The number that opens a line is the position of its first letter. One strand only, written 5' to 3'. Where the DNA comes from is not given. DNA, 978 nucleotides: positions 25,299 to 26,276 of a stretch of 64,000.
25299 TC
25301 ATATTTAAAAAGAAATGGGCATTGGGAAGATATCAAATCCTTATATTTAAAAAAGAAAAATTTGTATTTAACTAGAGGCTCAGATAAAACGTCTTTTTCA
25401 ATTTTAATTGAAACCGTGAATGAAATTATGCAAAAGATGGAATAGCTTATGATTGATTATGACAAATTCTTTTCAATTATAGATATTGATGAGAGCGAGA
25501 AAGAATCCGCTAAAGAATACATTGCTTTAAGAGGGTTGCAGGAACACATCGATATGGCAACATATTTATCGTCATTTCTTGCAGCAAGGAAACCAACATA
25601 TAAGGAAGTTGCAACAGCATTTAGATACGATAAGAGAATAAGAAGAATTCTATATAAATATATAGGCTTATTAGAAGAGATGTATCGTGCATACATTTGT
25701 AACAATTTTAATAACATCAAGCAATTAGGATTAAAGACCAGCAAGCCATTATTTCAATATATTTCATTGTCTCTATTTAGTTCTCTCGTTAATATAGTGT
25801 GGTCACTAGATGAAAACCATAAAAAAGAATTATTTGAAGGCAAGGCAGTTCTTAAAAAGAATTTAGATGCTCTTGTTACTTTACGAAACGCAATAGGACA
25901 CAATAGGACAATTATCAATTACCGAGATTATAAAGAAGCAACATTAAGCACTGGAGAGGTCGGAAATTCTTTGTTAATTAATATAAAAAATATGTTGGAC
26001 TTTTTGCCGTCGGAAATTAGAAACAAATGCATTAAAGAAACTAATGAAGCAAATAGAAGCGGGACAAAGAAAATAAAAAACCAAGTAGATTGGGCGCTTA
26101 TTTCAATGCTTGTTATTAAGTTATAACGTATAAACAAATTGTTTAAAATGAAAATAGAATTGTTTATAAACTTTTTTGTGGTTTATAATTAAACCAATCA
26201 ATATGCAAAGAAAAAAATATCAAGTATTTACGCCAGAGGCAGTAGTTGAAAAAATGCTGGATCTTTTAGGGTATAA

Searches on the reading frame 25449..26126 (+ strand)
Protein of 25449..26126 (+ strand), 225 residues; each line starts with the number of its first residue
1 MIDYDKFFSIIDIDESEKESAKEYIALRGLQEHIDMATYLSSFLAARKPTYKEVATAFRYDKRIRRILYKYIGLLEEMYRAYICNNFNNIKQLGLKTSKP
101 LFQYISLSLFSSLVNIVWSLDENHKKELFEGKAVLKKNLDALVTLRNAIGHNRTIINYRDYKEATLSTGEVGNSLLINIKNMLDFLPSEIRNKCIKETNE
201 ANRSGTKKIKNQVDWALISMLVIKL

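Call 3: search_protein_families(library=pfam, proteins=[window:25449-26123:+], max_evalue=1)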
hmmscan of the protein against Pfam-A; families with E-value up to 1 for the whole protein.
window:25449-26123:+ (225 aa): 4 families
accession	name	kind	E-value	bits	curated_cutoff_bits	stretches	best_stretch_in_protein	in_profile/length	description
PF07751.16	Abi_2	-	1.5e-05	25.8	25.6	2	48-92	28-71/184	Abi-like protein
PF18735.6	HEPN_RiboL-PSP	-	0.00023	21.6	28.4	1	44-164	54-174/191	RiboL-PSP-HEPN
PF03623.18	Focal_AT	-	0.00096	19.5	23.3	1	108-186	50-125/133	Focal adhesion targeting region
PF12358.13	DUF3644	-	0.0029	17.7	27.6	1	117-154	69-106/183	Domain of unknown function (DUF3644)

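Call 4: search_protein_families(library=padloc, proteins=[window:25449-26123:+], max_evalue=1)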
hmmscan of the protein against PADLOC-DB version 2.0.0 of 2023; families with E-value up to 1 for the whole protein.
window:25449-26123:+ (225 aa): 2 families
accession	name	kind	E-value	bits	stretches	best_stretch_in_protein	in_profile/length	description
PDLC02344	AbiD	-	5.7e-05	20.9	2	47-89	55-97/277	AbiD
PDLC04028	PD-T4-2_B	-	0.0015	16.6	1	55-76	75-96/168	-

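Call 5: search_protein_families(library=ncbifam, proteins=[window:25449-26123:+], max_evalue=1)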
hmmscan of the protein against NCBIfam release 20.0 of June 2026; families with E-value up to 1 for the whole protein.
window:25449-26123:+ (225 aa): 0 families

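Call 7: find_homologous_proteins(query=window:25449-26123:+)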
Query window:25449-26123:+ (225 aa): 57 proteins with E <= 0.001 among 392 candidates.
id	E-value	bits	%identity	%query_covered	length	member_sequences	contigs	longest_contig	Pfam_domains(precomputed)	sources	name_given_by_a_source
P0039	1.9e-134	464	96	100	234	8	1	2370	-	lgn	-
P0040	6.4e-126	436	88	100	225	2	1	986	PF07751.17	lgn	-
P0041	2.5e-108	379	78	100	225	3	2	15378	PF07751.17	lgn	-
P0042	8.9e-108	377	76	100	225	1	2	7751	PF07751.17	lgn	-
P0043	2.3e-105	369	75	100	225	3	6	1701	PF07751.17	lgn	-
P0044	7.3e-103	361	71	100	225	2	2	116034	PF07751.17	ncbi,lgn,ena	-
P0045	5.4e-93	329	68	100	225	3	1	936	PF07751.17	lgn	-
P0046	1.4e-90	321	73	92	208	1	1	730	PF07751.17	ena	-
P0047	7.9e-88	312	64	100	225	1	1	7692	PF07751.17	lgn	-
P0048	9.4e-87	308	63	100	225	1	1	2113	PF07751.17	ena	-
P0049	3.0e-86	307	63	100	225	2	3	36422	PF07751.17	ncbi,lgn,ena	-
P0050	8.2e-86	305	62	100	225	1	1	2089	PF07751.17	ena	-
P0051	4.9e-85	303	62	98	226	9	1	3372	PF07751.17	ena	-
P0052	1.5e-84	301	62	100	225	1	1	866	PF07751.17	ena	-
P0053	2.2e-84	300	61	99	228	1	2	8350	PF07751.17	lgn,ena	-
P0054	3.0e-84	300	59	100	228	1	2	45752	PF07751.17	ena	-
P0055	5.2e-84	299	60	99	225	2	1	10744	PF07751.17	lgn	-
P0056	7.4e-84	299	61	100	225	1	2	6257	PF07751.17,PF12358.14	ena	-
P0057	1.4e-83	298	62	100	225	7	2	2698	PF07751.17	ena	-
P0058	3.8e-83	296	60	100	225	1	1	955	PF07751.17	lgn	-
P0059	1.6e-82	294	60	100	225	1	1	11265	PF07751.17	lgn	-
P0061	2.4e-81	291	58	100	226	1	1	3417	PF07751.17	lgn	-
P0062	7.9e-81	289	60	100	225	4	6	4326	PF07751.17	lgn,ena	-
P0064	2.4e-68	248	54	100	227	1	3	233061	PF07751.17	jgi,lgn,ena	-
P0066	1.1e-57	213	48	100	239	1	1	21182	PF07751.17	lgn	-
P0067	7.0e-52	194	45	97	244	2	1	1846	PF07751.17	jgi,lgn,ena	-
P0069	7.8e-37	145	39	100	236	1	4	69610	PF07751.17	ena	-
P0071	1.6e-36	144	40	100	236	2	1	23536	PF07751.17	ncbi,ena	-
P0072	1.7e-36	144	39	98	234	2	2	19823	PF07751.17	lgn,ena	-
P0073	3.9e-35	140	37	100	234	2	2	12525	PF07751.17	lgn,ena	-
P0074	6.9e-35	139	41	99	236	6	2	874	PF07751.17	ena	-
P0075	9.7e-35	138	40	99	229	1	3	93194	PF07751.17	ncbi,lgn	-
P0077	2.4e-34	137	39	99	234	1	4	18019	PF07751.17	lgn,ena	-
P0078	4.1e-34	136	38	100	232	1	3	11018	PF07751.17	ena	-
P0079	9.7e-34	135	39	100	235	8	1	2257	PF07751.17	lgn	-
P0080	4.3e-33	133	38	98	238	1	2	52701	PF07751.17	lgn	-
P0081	1.2e-32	131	38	99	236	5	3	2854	PF07751.17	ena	-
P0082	1.4e-32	131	38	98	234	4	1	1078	PF07751.17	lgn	-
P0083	2.0e-32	131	37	98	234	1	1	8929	PF07751.17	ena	-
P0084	2.3e-32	131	37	99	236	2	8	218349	PF07751.17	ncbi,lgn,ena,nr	ncbi:MAG: hypothetical protein IJR66_02660 [Clostridia bacterium]|nr:hypothetical protein [Clostridi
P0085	2.8e-32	130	35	97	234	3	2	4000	PF07751.17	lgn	-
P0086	4.6e-32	130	37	98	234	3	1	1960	PF07751.17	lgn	-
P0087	1.6e-31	128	35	98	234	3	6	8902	PF07751.17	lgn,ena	-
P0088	3.4e-31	127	36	94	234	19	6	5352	PF07751.17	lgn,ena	-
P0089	5.9e-31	126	37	98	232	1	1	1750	PF07751.17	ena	-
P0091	1.3e-30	125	37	97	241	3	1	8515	PF07751.17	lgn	-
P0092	1.8e-30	124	35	100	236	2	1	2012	PF07751.17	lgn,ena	-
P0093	5.6e-29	119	37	90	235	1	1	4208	PF07751.17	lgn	-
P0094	3.9e-28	117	34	99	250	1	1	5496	PF07751.17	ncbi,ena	-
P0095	6.6e-27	113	34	97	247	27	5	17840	PF07751.17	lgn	-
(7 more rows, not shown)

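Call 12: find_encoding_contigs(protein=P0084, flank=6000, max_places=4)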
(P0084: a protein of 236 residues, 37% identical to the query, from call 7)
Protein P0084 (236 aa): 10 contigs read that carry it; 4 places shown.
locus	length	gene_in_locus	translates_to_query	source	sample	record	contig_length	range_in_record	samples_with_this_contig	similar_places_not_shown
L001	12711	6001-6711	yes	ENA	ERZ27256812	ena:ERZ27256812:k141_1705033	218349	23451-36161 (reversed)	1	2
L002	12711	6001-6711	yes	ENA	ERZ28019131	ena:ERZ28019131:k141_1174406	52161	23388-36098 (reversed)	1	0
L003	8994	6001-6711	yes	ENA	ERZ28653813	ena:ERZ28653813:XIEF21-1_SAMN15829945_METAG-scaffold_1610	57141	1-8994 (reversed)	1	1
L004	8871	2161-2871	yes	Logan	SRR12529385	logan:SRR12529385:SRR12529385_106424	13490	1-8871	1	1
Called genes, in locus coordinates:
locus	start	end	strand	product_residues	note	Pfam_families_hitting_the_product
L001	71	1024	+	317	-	PF01193:RNA_pol_L, PF01000:RNA_pol_A_bac, PF03118:RNA_pol_A_CTD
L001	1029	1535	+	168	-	PF01196:Ribosomal_L17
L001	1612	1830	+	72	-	PF04023:FeoA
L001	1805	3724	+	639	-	PF00009:GTP_EFTU (faint), PF01926:MMR_HSR1, PF02421:FeoB_N, PF09439:SRPRB, PF07670:Gate, PF07664:FeoB_C, PF07670:Gate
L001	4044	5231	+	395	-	PF13173:AAA_14, PF13635:DUF4143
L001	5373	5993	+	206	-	-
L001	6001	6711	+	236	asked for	PF07751:Abi_2 (faint)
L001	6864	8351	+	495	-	PF02518:HATPase_c (weak), PF13589:HATPase_c_3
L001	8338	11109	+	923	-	PF04851:ResIII (weak), PF10593:Z1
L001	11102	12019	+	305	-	PF14390:DUF4420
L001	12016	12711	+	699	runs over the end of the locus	PF22879:AIPR_N, PF10592:AIPR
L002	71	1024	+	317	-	PF01193:RNA_pol_L, PF01000:RNA_pol_A_bac, PF03118:RNA_pol_A_CTD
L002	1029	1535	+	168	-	PF01196:Ribosomal_L17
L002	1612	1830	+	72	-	PF04023:FeoA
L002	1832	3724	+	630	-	PF00009:GTP_EFTU (faint), PF01926:MMR_HSR1, PF02421:FeoB_N, PF09439:SRPRB (weak), PF07670:Gate, PF07664:FeoB_C, PF07670:Gate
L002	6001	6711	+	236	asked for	PF07751:Abi_2 (faint)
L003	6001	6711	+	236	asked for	PF07751:Abi_2 (faint)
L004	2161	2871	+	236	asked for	PF07751:Abi_2 (faint)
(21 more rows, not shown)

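Call 22: predict_structure(alignment_id=A2)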
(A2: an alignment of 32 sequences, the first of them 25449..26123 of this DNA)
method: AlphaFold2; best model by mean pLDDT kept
length: 225 residues; sequences in the alignment: 32
mean_pLDDT: 94.2   pTM: 0.89
mean pLDDT of the five models: 94.2, 93.5, 93.3, 92.7, 92.7
residues with pLDDT >= 90: 207; 70-90: 17; 50-70: 1; < 50: 0
segments of 3 or more residues with pLDDT < 50: none
pLDDT, mean of each block of 10 residues (from residue 1): 89 93 91 96 94 96 97 97 96 92 96 97 95 95 97 94 95 97 96 98 83 90 94
secondary structure, 60 per line:
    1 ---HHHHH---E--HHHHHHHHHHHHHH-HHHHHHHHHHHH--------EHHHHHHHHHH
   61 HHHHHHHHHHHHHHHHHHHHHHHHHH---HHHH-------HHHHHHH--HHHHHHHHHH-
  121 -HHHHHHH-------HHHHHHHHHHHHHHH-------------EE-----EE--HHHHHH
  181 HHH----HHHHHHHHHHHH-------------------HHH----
elements in order: H4-8 H15-28 H30-41 H51-86 H90-93 H101-107 H110-119 H122-128 H136-150 H175-183 H188-199

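Call 40: find_related_loci(query=A2, collection=metagenome_contigs, flank=4000)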
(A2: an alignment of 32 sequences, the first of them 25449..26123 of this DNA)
Query A2 (225 aa) in metagenome_contigs; peptide patterns used: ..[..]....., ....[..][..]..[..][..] (x = any residue, [..] = any of these).
119 stretches matched a pattern; 29 encode a relative of the query (tblastn E <= 1e-3); 29 distinct loci.
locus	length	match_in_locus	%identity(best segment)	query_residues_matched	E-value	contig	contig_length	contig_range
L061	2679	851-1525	96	1-225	8e-154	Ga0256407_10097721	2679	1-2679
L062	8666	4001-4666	51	1-223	1e-67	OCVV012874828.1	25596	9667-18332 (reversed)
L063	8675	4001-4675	53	1-225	2e-64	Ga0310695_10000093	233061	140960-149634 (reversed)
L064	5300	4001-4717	45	7-225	5e-56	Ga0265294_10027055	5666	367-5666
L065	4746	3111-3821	39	1-225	5e-46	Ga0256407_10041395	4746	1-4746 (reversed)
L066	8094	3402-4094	39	5-225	1e-44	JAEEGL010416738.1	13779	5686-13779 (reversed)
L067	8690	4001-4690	40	1-225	2e-41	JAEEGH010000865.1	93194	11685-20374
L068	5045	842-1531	38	6-225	3e-40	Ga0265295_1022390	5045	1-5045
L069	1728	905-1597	38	5-225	2e-38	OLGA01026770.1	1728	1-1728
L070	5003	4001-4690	37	6-225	2e-37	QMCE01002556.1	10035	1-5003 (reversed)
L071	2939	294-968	36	1-215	7e-37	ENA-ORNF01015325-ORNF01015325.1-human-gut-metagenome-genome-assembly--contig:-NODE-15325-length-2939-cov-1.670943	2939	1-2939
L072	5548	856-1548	36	5-225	4e-37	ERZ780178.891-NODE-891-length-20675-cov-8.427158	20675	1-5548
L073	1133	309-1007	37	4-225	9e-38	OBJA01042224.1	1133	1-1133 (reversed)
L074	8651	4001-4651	39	6-225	3e-36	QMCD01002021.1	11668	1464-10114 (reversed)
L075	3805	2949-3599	39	6-225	3e-36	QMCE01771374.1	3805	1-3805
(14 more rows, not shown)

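Call 41: find_related_loci(query=A2, collection=viral_contigs, flank=6000)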
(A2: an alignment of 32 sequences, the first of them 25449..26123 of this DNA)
Query A2 (225 aa) in viral_contigs; peptide patterns used: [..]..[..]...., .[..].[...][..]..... (x = any residue, [..] = any of these).
32 stretches matched a pattern; 2 encode a relative of the query (tblastn E <= 1e-3); 2 distinct loci.
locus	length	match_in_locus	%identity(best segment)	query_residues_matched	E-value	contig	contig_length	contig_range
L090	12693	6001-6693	39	5-225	2e-42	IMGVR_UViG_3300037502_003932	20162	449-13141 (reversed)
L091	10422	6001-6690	38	6-225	6e-40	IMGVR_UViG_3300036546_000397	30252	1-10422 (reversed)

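Call 45: search_solved_structures(query=A2, max_evalue=10, show_alignments=2)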
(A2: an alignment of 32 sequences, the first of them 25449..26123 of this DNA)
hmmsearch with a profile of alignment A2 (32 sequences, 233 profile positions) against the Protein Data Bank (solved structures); distinct sequences matched with E-value up to 10: 3.
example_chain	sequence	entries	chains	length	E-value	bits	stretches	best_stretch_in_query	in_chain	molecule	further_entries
8vz6_A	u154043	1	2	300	0.7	12.8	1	47-85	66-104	Abi family protein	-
1wom_A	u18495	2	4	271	0.97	12.3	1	49-96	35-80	Sigma factor sigB regulation protein rsbQ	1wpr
1whn_A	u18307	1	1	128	1.7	11.5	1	108-155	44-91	hypothetical protein RIKEN cDNA 2310016K04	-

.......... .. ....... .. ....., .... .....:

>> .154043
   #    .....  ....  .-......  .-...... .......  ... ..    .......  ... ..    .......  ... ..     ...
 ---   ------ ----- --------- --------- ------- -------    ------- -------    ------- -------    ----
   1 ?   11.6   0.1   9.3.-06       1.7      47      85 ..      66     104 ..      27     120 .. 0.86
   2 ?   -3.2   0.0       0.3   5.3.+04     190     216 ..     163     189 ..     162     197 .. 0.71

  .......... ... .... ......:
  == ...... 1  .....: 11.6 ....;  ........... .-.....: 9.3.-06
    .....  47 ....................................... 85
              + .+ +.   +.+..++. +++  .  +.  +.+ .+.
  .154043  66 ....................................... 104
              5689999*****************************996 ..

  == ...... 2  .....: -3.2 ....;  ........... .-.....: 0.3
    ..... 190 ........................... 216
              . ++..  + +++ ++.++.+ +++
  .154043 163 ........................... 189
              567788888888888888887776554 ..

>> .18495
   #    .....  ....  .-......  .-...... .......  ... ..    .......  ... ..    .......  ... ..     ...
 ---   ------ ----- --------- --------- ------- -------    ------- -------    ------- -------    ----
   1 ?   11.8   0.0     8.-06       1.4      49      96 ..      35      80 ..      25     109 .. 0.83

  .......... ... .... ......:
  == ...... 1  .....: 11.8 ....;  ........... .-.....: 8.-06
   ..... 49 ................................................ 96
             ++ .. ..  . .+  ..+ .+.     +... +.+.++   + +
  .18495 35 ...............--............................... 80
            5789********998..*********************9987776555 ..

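Call 50: search_protein_families(library=phrogs, proteins=[L090:397-1170:+, L090:1186-2034:+, L090:2037-2714:+, L090:3029-3694:+, L090:3997-4479:+, L090:4864-5331:+, L090:6736-7563:+, L090:8796-9296:+, L090:9691-10719:+, L090:10731-12413:+], max_evalue=0.001)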
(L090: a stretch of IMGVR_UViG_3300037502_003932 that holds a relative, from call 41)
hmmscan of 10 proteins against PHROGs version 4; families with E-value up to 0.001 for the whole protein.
L090:397-1170:+ (258 aa): 2 families
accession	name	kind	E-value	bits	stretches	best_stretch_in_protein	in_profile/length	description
phrog_6779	-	tail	2.1e-11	45.1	1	1-138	1-150/276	tail protein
phrog_9994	-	unknown function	0.00019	22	1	9-73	9-75/294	-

L090:1186-2034:+ (283 aa): 4 families
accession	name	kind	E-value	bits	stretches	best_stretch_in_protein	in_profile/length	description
phrog_5207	-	unknown function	5.5e-18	65.8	1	64-235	354-519/689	-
phrog_26941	-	tail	7.9e-16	58.9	1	102-214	292-406/603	tail protein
phrog_2824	-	head and packaging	1.2e-15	57.6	1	101-259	789-944/1151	virion structural protein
phrog_23595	-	tail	8.7e-13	49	1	82-188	246-352/440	minor tail protein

L090:2037-2714:+ (226 aa): 0 families

L090:3029-3694:+ (222 aa): 0 families

L090:3997-4479:+ (161 aa): 0 families

L090:4864-5331:+ (156 aa): 0 families

L090:6736-7563:+ (276 aa): 2 families
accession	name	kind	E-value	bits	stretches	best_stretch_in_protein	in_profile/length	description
phrog_11383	-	unknown function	8.3e-21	75.9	1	82-273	179-358/462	-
phrog_9683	-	other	8.9e-09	36.1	1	104-267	64-211/233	protease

L090:8796-9296:+ (167 aa): 1 family
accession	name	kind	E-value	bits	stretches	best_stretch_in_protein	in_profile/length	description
phrog_1569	-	unknown function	3.5e-60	205.3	1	18-163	196-341/346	-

L090:9691-10719:+ (343 aa): 0 families

L090:10731-12413:+ (561 aa): 2 families
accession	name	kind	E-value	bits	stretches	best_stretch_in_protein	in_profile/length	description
phrog_29295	-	unknown function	3e-295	981.4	1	1-561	1-593/599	-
phrog_167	-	tail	0.00019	20.3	1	177-418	67-308/1555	tail length tape measure protein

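Call 77: find_encoding_contigs(protein=window:25449-26126:+, flank=3000, max_places=3)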
Protein window:25449-26126:+ (225 aa): 23 contigs read that carry it; 3 places shown.
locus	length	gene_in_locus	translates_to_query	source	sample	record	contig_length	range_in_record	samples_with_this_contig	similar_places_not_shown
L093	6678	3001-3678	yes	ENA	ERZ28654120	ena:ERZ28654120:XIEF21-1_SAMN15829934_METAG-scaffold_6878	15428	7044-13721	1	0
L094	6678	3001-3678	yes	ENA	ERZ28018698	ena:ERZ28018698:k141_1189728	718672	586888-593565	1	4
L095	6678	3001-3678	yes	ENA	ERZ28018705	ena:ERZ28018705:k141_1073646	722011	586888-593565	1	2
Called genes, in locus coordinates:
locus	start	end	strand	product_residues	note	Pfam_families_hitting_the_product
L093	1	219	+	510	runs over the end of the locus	PF09479:Flg_new, PF00932:LTD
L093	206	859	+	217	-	-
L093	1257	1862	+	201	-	PF02397:Bac_transf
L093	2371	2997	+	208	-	-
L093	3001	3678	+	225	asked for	PF07751:Abi_2 (faint)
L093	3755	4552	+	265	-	PF02384:N6_Mtase, PF07669:Eco57I, PF20473:MmeI_Mtase (weak)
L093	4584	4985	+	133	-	-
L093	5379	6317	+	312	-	-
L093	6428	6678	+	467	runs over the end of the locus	PF03721:UDPG_MGDP_dh_N, PF00984:UDPG_MGDP_dh, PF03720:UDPG_MGDP_dh_C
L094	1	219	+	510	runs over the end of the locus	PF09479:Flg_new, PF00932:LTD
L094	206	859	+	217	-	-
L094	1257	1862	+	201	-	PF02397:Bac_transf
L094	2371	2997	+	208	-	-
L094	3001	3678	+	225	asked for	PF07751:Abi_2 (faint)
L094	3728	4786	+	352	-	PF02384:N6_Mtase, PF07669:Eco57I, PF20473:MmeI_Mtase (weak)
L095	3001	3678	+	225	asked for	PF07751:Abi_2 (faint)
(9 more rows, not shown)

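Call 81: search_protein_families(library=phrogs, proteins=[window:25449-26123:+], max_evalue=0.01)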
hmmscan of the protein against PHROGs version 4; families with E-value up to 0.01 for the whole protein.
window:25449-26123:+ (225 aa): 3 families
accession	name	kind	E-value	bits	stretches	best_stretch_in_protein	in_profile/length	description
phrog_2158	-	moron, auxiliary metabolic gene and host takeover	2.1e-07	31.5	2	110-177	169-240/315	abortive infection resistance protein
phrog_18101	-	unknown function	0.00025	22.2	1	50-88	67-105/119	-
phrog_32539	-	unknown function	0.0072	17.5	0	72-146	57-124/131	-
